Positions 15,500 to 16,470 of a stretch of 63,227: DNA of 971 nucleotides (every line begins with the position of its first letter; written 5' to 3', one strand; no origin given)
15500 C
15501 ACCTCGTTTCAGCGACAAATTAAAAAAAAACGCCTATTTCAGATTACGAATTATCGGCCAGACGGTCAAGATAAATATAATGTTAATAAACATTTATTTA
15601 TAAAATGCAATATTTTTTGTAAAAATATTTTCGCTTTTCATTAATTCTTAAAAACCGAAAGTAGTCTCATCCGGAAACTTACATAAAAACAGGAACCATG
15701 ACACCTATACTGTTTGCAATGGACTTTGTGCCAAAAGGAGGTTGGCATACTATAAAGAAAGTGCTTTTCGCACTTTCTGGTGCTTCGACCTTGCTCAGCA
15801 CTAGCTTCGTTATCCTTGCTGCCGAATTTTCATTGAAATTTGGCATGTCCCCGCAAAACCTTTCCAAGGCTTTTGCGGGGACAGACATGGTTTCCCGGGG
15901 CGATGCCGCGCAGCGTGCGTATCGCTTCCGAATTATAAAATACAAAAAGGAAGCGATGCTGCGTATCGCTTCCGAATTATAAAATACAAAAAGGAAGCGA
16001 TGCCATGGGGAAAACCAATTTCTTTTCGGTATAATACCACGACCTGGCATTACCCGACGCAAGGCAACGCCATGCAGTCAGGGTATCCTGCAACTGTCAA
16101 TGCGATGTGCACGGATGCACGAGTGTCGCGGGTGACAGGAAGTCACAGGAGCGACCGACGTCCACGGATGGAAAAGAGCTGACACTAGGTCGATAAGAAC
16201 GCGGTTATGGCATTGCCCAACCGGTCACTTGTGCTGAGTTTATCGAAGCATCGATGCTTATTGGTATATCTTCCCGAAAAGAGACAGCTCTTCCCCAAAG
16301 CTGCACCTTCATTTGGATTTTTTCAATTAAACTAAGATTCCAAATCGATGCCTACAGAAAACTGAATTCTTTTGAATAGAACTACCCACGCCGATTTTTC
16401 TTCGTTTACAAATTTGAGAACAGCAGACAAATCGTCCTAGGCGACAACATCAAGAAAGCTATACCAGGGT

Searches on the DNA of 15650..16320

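Call 73: search_rna_families(source=window, start=15650, end=16320, threshold=evalue, max_evalue=1)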
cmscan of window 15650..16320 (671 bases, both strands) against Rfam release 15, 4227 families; matches with E-value up to 1: 0.
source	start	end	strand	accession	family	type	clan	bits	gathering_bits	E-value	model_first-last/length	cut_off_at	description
